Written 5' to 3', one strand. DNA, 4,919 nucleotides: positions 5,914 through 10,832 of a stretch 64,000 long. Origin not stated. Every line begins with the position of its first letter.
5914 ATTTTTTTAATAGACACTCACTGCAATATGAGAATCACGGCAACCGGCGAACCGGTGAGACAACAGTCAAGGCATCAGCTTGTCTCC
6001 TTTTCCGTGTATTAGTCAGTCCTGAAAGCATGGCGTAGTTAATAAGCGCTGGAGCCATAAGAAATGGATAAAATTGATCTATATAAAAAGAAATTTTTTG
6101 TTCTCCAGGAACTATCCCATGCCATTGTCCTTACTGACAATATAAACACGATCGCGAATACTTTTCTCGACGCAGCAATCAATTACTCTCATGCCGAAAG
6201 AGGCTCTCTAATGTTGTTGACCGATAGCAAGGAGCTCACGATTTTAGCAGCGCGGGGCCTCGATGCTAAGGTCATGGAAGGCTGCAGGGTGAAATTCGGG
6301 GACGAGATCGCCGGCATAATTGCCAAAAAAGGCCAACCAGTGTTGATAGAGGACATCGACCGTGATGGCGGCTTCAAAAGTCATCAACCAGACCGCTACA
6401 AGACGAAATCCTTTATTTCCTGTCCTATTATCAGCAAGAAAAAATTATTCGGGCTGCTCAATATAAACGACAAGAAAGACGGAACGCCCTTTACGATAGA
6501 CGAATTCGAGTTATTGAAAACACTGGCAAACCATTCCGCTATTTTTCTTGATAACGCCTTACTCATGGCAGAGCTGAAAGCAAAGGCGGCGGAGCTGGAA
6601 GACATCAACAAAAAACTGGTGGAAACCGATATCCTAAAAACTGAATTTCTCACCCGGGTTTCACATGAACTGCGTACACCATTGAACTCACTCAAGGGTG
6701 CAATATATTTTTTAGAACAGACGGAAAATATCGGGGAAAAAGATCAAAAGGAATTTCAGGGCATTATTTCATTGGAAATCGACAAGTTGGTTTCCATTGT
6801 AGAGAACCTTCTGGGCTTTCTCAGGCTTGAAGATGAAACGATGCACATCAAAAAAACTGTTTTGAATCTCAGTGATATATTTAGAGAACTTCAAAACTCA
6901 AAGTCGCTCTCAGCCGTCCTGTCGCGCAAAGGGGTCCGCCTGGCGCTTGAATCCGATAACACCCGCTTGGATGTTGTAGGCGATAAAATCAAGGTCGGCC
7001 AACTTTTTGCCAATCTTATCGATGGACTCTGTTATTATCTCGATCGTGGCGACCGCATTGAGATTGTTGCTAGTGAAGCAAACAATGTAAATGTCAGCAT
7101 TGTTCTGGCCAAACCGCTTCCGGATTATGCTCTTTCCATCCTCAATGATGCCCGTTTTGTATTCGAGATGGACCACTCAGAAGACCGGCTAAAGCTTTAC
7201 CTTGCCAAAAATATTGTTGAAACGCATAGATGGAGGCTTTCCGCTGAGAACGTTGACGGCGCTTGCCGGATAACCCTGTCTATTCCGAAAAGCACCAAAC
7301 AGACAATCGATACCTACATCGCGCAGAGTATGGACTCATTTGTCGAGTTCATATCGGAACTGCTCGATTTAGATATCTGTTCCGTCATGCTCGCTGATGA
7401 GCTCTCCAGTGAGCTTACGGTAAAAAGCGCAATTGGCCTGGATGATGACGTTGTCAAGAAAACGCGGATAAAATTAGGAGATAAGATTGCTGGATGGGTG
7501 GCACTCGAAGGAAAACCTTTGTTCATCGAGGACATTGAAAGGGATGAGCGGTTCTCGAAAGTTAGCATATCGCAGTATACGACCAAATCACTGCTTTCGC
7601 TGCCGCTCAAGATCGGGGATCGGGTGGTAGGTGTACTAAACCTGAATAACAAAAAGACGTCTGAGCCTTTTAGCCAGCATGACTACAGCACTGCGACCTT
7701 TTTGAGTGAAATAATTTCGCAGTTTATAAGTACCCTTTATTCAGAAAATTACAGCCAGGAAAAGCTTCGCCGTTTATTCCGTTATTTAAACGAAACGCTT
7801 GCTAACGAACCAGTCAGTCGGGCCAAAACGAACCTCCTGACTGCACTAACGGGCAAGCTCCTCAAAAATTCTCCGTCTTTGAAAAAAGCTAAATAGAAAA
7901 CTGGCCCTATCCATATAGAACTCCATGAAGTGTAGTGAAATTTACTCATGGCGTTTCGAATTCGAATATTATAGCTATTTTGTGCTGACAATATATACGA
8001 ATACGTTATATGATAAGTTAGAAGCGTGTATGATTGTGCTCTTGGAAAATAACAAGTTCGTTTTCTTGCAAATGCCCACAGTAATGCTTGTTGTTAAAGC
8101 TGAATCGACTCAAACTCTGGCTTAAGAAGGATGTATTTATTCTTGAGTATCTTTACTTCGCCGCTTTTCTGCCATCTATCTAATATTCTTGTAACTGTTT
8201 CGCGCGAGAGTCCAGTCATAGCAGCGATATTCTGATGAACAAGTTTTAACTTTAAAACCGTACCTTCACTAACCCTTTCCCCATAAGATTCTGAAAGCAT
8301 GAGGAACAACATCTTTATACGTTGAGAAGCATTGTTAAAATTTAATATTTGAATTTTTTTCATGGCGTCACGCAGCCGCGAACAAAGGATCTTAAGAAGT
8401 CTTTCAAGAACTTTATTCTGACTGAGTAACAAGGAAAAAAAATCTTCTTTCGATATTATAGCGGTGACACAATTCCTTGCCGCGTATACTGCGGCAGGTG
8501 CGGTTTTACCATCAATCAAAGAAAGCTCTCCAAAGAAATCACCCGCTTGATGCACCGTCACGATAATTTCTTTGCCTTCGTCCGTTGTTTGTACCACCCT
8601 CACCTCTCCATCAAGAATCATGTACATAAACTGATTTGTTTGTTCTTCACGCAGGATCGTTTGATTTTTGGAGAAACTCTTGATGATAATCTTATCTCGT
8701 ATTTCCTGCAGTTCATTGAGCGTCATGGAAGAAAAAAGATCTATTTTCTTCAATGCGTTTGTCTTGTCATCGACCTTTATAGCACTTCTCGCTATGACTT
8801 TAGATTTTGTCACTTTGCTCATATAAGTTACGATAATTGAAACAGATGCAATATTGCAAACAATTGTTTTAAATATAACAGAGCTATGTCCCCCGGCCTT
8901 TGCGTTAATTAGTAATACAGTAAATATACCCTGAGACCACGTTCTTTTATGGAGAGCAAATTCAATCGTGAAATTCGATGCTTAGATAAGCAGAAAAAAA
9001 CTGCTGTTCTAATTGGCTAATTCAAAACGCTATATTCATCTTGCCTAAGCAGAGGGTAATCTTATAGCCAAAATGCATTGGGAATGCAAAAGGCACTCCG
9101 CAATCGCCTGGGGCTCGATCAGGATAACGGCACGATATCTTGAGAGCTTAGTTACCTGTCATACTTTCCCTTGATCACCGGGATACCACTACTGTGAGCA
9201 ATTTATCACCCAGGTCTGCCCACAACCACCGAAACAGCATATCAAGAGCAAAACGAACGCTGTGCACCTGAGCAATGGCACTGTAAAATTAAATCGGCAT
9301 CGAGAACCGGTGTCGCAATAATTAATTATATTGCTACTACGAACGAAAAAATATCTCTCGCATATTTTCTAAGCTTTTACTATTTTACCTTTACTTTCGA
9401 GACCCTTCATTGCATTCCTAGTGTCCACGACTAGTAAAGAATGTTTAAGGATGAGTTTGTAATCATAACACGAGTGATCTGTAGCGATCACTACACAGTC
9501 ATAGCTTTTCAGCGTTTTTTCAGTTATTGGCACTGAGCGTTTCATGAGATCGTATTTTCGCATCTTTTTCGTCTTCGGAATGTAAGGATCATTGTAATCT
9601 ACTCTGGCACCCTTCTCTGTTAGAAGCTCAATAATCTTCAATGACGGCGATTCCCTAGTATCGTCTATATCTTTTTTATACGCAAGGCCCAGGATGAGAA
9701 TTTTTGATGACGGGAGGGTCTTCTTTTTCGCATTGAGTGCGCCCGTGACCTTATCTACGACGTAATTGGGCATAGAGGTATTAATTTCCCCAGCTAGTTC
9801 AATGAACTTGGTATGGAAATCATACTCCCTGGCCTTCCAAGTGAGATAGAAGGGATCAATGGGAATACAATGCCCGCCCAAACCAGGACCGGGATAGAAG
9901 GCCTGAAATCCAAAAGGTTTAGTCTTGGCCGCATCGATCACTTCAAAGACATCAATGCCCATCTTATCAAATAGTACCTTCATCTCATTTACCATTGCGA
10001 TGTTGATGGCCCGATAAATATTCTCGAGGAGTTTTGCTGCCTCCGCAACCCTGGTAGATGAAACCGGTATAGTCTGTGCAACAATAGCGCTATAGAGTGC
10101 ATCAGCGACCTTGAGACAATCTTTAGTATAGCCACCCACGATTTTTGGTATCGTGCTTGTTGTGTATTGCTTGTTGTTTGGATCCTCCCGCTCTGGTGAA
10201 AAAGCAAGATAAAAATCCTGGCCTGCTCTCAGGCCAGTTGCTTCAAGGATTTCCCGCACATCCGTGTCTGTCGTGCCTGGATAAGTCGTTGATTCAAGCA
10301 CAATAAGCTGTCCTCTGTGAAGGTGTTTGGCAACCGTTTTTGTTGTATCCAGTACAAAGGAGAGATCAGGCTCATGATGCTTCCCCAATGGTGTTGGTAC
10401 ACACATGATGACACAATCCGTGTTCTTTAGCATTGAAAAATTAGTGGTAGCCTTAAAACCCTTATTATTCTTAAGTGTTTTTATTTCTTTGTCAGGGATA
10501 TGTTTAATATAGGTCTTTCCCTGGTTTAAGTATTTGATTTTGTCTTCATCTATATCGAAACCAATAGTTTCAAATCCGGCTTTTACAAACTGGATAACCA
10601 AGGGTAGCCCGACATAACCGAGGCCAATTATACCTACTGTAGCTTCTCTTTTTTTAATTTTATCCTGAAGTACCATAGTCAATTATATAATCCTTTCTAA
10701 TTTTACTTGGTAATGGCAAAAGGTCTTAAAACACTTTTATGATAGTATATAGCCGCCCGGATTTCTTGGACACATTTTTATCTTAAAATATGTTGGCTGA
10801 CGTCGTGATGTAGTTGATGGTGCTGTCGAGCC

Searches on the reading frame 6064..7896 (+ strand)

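Call 54: search_protein_families(library=pfam, proteins=[window:6064-7896:+], max_evalue=0.0001)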
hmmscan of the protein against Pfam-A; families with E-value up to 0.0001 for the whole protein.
window:6064-7896:+ (610 aa): 4 families
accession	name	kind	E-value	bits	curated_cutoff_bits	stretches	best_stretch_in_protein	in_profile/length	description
PF01590.32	GAF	-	2.4e-33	116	22.4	2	424-553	7-131/133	GAF domain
PF13185.12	GAF_2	-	9.2e-32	110.5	28.6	2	26-163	3-136/136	GAF domain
PF13492.12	GAF_3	-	5.2e-19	69.4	27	2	421-555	4-127/129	GAF domain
PF00512.31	HisKA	-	2.9e-12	46.9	26.9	1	192-257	2-65/66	His Kinase A (phospho-acceptor) domain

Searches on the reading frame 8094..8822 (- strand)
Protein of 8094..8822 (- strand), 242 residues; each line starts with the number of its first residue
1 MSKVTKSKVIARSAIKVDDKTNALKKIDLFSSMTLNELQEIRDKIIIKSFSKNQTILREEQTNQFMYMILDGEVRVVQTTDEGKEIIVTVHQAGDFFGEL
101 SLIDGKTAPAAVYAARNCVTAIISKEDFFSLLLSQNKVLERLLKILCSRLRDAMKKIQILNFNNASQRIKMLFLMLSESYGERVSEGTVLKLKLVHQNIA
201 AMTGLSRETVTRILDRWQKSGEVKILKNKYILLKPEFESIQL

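Call 54: search_protein_families(library=pfam, proteins=[window:8094-8822:-], max_evalue=0.0001)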
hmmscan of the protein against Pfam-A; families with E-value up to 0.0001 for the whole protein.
window:8094-8822:- (242 aa): 5 families
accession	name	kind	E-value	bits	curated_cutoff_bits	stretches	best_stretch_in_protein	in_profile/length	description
PF00027.35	cNMP_binding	-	5.6e-22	78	27.5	1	48-133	2-87/89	Cyclic nucleotide-binding domain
PF13545.12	HTH_Crp_2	-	3.5e-11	43.3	27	1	167-235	1-64/70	Crp-like helix-turn-helix domain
PF00325.26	Crp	-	2.7e-06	27.4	21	1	192-221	1-30/32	Bacterial regulatory proteins, crp family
PF13551.12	HTH_29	-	4.4e-05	23.9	28.1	1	196-227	15-46/64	Winged helix-turn helix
PF13384.12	HTH_23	-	5.6e-05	23.3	24.6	0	198-222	22-46/50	Homeodomain-like domain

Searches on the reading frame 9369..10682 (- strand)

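Call 54: search_protein_families(library=pfam, proteins=[window:9369-10682:-], max_evalue=0.0001)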
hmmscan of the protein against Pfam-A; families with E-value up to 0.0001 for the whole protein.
window:9369-10682:- (437 aa): 4 families
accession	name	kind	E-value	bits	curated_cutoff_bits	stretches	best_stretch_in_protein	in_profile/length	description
PF03721.20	UDPG_MGDP_dh_N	-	5.7e-43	147.1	27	1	15-191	2-181/187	UDP-glucose/GDP-mannose dehydrogenase family, NAD binding domain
PF00984.24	UDPG_MGDP_dh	-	4e-32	110.6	25.4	1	212-302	2-93/94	UDP-glucose/GDP-mannose dehydrogenase family, central domain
PF03720.21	UDPG_MGDP_dh_C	-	3.4e-27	95.3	30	1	329-426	1-102/103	UDP-glucose/GDP-mannose dehydrogenase family, UDP binding domain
PF03446.21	NAD_binding_2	-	7.1e-09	36.3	21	1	15-150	1-111/161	NAD binding domain of 6-phosphogluconate dehydrogenase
